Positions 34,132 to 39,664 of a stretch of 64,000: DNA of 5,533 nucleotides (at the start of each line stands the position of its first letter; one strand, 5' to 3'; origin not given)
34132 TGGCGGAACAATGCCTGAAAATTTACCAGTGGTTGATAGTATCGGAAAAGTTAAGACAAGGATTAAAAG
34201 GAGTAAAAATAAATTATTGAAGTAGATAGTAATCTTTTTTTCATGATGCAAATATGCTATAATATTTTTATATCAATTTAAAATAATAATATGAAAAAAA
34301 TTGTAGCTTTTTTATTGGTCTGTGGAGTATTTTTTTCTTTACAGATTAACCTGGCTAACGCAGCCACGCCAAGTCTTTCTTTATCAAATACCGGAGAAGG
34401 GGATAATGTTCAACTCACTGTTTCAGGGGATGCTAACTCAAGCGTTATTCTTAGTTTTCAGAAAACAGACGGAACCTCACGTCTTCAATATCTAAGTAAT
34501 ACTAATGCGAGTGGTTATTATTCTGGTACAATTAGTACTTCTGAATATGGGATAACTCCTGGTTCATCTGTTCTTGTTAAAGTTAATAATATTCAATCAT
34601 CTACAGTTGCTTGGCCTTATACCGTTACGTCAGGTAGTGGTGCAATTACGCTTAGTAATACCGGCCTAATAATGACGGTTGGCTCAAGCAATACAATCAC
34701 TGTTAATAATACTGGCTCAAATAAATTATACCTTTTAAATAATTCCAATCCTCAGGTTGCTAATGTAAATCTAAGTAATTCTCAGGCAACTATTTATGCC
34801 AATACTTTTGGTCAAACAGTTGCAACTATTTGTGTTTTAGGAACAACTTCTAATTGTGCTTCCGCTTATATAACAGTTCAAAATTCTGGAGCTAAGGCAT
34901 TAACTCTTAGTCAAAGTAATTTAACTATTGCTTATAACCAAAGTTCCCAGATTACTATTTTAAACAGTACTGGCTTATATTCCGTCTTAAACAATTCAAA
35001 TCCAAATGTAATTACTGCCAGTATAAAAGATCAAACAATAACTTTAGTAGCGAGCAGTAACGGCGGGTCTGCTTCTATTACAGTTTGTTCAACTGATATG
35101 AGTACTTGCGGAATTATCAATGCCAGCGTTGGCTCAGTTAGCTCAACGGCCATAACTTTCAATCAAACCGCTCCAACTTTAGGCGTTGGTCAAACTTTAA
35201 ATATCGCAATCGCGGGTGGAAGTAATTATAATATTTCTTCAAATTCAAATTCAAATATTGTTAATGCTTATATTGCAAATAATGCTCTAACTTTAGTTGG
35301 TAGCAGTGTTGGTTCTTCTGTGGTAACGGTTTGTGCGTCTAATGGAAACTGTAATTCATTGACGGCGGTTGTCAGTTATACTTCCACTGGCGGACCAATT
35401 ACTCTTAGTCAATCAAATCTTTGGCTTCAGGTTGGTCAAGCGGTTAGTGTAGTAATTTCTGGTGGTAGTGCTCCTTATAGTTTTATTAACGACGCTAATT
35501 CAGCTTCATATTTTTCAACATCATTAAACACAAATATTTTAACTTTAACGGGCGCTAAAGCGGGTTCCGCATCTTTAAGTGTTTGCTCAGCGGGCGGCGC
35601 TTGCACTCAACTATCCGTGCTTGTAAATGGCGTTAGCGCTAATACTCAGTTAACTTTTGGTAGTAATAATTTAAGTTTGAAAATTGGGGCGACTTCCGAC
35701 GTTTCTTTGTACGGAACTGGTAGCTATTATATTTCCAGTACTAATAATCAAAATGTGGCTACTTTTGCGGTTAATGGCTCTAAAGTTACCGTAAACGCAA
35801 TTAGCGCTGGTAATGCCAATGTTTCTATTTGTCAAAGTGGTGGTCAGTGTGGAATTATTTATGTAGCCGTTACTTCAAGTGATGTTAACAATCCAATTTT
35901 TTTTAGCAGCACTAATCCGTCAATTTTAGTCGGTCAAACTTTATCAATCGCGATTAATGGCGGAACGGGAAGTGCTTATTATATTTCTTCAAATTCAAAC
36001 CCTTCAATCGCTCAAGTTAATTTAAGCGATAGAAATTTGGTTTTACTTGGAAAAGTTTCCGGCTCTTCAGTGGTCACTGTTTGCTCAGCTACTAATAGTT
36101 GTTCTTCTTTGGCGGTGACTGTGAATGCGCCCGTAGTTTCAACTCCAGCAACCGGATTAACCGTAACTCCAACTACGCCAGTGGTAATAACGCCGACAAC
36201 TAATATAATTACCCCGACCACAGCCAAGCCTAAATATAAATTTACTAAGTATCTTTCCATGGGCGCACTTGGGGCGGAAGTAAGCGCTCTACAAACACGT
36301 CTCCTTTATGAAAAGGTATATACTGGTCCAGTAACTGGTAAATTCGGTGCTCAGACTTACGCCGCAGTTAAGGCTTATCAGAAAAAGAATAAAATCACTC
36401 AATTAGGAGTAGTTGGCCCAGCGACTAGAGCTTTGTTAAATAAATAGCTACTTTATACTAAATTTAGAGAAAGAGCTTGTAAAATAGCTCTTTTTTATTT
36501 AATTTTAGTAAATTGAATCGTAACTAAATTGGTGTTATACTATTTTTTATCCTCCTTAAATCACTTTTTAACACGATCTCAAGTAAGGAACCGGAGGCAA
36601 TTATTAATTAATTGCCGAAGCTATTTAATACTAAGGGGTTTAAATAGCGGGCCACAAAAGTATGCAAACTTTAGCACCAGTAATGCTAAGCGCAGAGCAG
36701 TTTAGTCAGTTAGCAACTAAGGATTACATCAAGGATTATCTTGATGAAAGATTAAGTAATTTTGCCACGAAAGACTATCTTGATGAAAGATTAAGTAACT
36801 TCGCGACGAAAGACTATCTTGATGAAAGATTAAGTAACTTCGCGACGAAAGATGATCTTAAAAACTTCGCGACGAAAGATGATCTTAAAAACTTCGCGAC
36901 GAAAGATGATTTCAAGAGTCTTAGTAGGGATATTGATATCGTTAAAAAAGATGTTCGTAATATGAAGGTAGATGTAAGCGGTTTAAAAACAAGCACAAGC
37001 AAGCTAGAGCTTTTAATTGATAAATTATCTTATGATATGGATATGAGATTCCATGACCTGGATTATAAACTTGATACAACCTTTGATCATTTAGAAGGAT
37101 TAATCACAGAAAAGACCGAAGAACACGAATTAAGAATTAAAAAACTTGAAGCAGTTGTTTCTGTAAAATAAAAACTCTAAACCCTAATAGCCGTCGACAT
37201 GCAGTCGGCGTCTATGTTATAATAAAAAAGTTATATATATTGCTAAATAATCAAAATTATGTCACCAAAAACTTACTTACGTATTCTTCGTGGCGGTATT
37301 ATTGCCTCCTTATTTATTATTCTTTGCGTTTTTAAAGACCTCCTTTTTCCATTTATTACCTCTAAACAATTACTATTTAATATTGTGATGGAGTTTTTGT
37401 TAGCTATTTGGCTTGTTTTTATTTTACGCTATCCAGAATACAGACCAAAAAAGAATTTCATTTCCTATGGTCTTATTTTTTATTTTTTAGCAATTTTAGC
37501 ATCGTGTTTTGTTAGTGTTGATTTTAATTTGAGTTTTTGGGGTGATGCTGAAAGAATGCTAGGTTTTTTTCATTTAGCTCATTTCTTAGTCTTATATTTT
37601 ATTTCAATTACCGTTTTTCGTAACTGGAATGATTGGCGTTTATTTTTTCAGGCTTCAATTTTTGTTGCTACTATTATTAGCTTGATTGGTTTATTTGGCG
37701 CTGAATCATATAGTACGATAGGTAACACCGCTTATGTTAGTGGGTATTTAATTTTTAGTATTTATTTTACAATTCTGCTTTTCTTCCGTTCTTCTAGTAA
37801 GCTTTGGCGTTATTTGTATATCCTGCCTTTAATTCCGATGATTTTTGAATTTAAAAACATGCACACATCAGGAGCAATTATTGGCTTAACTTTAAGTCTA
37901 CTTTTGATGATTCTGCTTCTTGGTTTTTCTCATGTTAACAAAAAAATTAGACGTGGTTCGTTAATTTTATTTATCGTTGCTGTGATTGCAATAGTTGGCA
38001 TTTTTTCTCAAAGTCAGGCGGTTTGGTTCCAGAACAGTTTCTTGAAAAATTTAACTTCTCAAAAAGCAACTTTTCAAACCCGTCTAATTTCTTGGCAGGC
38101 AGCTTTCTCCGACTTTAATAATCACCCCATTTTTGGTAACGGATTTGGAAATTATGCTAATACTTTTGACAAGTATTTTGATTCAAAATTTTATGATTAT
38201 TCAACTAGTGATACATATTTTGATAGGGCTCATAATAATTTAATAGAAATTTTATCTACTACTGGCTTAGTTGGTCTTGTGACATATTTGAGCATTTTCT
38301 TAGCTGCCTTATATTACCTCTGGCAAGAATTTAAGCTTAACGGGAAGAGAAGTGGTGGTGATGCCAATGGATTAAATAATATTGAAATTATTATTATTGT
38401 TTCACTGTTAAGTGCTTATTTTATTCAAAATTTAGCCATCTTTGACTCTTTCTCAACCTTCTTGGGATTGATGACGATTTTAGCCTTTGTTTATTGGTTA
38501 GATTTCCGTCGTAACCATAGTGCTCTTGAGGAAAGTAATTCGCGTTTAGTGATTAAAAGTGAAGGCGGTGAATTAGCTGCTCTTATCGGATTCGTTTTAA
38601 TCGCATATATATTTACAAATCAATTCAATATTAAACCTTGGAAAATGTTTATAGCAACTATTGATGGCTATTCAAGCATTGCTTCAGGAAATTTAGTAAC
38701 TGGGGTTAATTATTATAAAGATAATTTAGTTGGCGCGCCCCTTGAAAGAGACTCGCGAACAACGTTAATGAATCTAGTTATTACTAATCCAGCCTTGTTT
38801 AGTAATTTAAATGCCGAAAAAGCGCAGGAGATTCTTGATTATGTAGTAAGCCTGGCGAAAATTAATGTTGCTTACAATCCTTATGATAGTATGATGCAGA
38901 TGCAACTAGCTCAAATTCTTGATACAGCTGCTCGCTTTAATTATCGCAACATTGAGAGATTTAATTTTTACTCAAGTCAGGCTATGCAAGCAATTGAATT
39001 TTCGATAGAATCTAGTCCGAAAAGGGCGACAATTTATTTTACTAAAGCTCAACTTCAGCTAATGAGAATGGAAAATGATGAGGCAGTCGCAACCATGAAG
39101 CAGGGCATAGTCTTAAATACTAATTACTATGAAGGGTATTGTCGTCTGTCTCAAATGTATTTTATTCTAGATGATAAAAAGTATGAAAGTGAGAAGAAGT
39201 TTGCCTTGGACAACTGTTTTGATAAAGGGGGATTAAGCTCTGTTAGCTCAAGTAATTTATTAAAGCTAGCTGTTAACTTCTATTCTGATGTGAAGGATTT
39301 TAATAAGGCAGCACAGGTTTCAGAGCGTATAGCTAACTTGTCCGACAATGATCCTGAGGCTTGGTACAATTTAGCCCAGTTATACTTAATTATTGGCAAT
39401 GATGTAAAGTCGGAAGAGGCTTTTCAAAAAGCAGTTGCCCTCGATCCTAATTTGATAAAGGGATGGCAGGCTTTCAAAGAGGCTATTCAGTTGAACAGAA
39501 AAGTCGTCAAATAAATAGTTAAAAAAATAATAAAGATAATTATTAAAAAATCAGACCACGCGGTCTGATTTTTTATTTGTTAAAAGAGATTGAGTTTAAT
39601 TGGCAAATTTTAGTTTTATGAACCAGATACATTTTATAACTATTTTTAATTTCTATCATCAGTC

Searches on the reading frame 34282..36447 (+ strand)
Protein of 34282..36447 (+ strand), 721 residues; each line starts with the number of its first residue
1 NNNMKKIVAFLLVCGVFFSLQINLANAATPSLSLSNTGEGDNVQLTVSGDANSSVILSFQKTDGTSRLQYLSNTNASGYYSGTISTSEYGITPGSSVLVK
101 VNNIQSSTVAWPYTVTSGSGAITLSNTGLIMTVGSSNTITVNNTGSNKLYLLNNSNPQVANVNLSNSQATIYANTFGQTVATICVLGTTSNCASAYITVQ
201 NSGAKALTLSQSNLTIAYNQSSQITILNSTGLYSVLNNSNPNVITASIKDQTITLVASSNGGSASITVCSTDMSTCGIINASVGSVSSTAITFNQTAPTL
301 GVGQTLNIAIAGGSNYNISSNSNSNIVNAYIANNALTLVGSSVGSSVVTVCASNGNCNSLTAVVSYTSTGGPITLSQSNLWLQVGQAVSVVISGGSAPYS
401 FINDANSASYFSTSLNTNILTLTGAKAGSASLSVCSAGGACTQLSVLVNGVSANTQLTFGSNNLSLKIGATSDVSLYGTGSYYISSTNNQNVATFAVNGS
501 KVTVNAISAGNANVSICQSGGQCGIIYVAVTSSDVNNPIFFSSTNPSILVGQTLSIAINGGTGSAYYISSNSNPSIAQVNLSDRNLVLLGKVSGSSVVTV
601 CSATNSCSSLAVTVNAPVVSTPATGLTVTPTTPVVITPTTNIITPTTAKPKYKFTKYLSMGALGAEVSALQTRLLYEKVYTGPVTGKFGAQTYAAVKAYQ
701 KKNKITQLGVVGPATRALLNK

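Call 19: search_protein_families(library=pfam, proteins=[window:34282-36447:+], max_evalue=0.00001)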
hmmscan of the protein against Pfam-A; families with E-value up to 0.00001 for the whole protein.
window:34282-36447:+ (721 aa): 2 families
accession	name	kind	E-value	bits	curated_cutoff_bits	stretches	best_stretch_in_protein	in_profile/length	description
PF01471.23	PG_binding_1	-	1.9e-12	47.6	23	1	664-719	2-57/57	Putative peptidoglycan binding domain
PF13629.12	T2SS-T3SS_pil_N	-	2.7e-11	43.5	23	0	572-615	27-72/72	Pilus formation protein N terminal region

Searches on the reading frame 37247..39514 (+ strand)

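Call 19: search_protein_families(library=pfam, proteins=[window:37247-39514:+], max_evalue=0.00001)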
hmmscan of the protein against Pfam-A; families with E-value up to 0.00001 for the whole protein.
window:37247-39514:+ (755 aa): 5 families
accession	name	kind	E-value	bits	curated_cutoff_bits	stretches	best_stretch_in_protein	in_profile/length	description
PF04932.20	Wzy_C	-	1.2e-17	64.5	31.7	1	209-348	17-149/149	O-Antigen ligase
PF13431.12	TPR_17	-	2.2e-09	37.3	24.4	0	697-719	7-29/34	Tetratricopeptide repeat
PF00515.34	TPR_1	-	6.1e-08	32.6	27.8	1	703-735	1-33/34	Tetratricopeptide repeat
PF07719.23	TPR_2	-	2.8e-07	30.6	27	1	703-735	1-33/34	Tetratricopeptide repeat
PF14559.12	TPR_19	-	6.4e-06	26.8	25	0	683-735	5-57/68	Tetratricopeptide repeat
